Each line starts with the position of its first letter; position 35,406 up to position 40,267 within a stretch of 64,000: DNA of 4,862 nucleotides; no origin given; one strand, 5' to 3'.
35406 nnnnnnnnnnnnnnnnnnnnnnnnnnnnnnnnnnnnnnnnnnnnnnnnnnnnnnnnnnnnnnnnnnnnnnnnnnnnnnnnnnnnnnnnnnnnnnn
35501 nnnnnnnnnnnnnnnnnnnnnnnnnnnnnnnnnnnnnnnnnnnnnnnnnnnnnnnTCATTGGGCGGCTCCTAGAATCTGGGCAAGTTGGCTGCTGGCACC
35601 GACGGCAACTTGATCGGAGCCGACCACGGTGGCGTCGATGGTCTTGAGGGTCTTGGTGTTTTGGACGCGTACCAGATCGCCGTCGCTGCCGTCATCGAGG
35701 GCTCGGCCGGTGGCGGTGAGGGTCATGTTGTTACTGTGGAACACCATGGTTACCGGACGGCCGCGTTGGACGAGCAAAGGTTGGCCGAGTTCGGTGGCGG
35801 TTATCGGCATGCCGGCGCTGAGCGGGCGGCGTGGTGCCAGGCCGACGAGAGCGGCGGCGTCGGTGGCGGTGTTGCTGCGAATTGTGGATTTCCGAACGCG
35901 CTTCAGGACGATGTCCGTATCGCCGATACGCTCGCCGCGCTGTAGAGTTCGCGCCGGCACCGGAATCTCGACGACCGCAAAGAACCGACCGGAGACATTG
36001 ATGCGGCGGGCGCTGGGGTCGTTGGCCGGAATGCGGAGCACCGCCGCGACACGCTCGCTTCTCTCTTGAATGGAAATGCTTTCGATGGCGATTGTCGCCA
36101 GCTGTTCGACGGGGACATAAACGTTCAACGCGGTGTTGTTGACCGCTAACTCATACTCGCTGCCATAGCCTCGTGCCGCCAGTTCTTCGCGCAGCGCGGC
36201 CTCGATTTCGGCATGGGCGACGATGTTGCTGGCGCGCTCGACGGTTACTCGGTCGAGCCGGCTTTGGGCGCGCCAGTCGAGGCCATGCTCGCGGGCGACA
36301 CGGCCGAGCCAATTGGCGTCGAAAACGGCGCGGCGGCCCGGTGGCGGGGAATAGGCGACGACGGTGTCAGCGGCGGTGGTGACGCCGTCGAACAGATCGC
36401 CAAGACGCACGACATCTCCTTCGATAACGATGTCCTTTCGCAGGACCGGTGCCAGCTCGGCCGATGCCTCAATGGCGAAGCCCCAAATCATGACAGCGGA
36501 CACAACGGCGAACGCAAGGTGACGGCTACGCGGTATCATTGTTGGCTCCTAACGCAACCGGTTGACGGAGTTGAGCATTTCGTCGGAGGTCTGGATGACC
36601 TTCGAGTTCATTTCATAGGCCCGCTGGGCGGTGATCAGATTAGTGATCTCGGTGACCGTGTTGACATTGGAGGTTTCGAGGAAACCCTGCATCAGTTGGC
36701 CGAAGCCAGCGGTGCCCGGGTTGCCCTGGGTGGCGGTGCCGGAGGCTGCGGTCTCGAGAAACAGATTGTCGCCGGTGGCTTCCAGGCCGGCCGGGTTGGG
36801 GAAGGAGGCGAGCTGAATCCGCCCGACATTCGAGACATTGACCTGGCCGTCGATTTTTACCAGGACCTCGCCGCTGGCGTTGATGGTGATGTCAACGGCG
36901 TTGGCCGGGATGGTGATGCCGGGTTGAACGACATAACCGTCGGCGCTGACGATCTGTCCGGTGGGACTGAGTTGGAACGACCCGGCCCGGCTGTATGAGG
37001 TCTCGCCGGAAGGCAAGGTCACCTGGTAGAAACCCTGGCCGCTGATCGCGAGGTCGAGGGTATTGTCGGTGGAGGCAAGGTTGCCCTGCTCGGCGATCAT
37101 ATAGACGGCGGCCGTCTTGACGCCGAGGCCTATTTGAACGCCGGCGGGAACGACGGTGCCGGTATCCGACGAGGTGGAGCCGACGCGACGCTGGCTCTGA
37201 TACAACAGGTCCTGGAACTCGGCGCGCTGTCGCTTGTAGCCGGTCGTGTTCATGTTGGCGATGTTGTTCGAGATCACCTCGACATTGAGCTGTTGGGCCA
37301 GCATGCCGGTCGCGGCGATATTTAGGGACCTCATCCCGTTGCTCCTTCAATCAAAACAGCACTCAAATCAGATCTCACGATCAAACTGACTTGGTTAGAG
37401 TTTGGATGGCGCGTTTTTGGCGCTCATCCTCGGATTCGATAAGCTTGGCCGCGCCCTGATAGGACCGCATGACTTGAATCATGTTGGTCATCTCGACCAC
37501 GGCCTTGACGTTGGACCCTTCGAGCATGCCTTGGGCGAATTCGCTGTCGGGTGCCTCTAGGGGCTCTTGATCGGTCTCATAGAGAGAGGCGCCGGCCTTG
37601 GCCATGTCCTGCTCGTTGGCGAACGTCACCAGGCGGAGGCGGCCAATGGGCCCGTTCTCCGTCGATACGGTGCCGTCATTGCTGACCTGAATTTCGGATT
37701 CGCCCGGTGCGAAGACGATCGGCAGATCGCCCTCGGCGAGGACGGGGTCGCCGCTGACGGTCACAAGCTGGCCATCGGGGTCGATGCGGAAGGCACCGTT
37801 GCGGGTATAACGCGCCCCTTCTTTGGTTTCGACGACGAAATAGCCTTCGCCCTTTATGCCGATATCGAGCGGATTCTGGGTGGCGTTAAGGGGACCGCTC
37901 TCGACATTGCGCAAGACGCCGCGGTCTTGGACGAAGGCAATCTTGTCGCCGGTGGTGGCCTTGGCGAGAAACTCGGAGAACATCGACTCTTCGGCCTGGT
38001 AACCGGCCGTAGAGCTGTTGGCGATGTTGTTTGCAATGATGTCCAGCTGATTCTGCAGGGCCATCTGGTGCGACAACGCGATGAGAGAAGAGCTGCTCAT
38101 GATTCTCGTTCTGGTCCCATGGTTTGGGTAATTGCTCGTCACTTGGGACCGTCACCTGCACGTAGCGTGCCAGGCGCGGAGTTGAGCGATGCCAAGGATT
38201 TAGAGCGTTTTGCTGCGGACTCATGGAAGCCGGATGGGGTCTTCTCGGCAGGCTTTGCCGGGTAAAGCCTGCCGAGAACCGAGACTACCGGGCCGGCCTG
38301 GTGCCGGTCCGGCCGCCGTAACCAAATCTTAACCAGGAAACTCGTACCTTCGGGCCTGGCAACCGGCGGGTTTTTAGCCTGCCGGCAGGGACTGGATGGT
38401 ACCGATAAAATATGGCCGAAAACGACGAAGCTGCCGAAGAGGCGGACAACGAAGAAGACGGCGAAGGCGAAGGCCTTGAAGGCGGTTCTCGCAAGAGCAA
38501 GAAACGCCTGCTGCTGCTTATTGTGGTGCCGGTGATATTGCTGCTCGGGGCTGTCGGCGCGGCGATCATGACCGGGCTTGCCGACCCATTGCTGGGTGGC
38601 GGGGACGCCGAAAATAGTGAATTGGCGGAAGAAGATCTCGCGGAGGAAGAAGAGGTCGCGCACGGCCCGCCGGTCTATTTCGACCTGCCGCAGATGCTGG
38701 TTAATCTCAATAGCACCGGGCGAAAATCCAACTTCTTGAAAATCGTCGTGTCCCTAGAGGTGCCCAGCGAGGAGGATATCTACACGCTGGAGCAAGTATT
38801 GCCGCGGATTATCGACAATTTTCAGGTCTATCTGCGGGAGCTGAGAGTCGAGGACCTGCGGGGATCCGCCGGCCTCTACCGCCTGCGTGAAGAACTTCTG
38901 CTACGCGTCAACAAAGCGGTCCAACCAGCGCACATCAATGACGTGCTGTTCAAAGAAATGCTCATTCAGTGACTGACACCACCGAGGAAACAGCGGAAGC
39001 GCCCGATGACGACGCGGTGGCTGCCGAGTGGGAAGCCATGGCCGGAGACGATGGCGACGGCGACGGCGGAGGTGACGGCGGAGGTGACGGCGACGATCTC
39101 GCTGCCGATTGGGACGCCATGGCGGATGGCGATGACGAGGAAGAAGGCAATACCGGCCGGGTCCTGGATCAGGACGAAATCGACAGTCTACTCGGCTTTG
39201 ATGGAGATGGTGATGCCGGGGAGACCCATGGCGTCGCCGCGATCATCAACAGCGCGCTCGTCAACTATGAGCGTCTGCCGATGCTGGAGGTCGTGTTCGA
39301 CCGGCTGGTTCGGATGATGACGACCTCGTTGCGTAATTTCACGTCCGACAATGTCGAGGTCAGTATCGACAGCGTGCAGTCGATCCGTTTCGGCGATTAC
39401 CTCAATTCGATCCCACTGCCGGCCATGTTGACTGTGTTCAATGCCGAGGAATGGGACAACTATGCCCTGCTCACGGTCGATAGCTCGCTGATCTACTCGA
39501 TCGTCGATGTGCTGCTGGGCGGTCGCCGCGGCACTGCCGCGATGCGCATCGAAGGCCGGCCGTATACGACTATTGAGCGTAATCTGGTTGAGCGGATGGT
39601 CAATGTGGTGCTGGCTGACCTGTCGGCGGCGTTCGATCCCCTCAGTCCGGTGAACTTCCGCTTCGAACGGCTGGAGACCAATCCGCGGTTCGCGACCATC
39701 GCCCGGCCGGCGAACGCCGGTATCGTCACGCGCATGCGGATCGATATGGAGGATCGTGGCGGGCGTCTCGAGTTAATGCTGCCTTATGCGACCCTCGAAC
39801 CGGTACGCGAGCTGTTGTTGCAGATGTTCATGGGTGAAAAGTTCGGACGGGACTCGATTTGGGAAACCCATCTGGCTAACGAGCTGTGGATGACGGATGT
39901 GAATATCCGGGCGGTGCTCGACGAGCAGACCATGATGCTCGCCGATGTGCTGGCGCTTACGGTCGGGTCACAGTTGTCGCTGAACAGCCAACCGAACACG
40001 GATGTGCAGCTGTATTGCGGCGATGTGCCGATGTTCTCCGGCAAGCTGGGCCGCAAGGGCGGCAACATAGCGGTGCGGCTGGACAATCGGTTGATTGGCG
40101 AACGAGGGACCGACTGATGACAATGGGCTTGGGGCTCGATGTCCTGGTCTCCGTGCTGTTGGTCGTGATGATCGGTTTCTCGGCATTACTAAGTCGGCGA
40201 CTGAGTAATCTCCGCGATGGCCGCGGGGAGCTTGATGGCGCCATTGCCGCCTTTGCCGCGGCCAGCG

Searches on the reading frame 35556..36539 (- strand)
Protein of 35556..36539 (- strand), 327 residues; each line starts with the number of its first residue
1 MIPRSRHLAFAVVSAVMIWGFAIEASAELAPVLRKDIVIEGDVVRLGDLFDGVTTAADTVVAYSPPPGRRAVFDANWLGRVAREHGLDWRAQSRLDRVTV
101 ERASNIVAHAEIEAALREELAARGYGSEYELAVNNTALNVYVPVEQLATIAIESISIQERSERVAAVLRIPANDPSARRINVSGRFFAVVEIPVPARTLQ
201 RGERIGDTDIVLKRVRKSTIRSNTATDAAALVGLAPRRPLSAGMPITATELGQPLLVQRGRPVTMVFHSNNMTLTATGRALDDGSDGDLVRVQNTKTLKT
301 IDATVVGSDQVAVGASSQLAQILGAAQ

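Call 33: search_protein_families(library=pfam, proteins=[window:35556-36539:-], max_evalue=0.00001)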
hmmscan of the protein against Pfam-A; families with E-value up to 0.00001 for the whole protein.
window:35556-36539:- (327 aa): 2 families
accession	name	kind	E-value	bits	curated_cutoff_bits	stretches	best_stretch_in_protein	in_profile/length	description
PF13144.11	ChapFlgA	-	7.7e-30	103.9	23.8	1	191-313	2-122/122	Chaperone for flagella basal body P-ring formation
PF08666.17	SAF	-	7.8e-09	36.4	21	1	194-249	5-60/63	SAF domain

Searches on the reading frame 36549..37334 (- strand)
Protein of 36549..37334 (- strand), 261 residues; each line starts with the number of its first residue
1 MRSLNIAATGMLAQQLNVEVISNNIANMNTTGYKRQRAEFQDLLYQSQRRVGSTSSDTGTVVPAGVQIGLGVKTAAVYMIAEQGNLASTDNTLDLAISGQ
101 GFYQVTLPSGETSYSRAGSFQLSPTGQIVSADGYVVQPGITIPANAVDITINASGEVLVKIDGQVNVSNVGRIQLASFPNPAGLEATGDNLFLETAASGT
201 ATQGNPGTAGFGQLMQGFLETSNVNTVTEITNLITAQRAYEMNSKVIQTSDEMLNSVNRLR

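Call 33: search_protein_families(library=pfam, proteins=[window:36549-37334:-], max_evalue=0.00001)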
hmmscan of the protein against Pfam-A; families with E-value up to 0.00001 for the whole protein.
window:36549-37334:- (261 aa): 3 families
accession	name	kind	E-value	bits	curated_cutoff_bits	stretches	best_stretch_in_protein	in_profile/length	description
PF22692.1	LlgE_F_G_D1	-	1e-25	90.1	27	1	96-158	1-63/64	Flagellar hook protein FlgE/F/G D1 domain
PF06429.18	Flg_bbr_C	-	2.3e-23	81.9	23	1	215-260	1-46/46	Flagellar basal body rod FlgEFG protein C-terminal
PF00460.25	Flg_bb_rod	-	2.3e-11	43.8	20.7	1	4-34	1-31/31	Flagella basal body rod protein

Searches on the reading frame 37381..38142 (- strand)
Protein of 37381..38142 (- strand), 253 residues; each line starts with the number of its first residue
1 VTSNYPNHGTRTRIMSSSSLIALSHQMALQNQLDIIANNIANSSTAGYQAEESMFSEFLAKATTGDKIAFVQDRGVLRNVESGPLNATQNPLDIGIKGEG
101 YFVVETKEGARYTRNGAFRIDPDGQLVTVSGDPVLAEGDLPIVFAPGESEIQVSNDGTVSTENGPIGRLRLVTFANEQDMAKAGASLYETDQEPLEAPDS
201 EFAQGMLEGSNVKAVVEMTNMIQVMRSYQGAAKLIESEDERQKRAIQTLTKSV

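Call 33: search_protein_families(library=pfam, proteins=[window:37381-38142:-], max_evalue=0.00001)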
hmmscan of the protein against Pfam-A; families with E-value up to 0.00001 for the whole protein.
window:37381-38142:- (253 aa): 3 families
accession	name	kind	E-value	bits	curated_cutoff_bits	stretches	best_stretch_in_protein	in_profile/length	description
PF22692.1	LlgE_F_G_D1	-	6.6e-16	58.7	27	1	96-160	2-63/64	Flagellar hook protein FlgE/F/G D1 domain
PF06429.18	Flg_bbr_C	-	7.9e-16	57.8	23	1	203-247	1-45/46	Flagellar basal body rod FlgEFG protein C-terminal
PF00460.25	Flg_bb_rod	-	2.9e-09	37.1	20.7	1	22-49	4-31/31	Flagella basal body rod protein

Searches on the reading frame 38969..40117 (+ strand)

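Call 33: search_protein_families(library=pfam, proteins=[window:38969-40117:+], max_evalue=0.00001)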
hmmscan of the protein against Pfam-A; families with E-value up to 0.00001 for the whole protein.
window:38969-40117:+ (382 aa): 2 families
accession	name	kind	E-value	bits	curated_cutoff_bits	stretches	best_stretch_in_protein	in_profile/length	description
PF02154.20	FliM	-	4e-66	223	27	1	92-283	3-192/192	Flagellar motor switch protein FliM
PF01052.25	FliMN_C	-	1.7e-17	63.6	23.8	1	305-373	2-70/73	Type III flagellar switch regulator (C-ring) FliN C-term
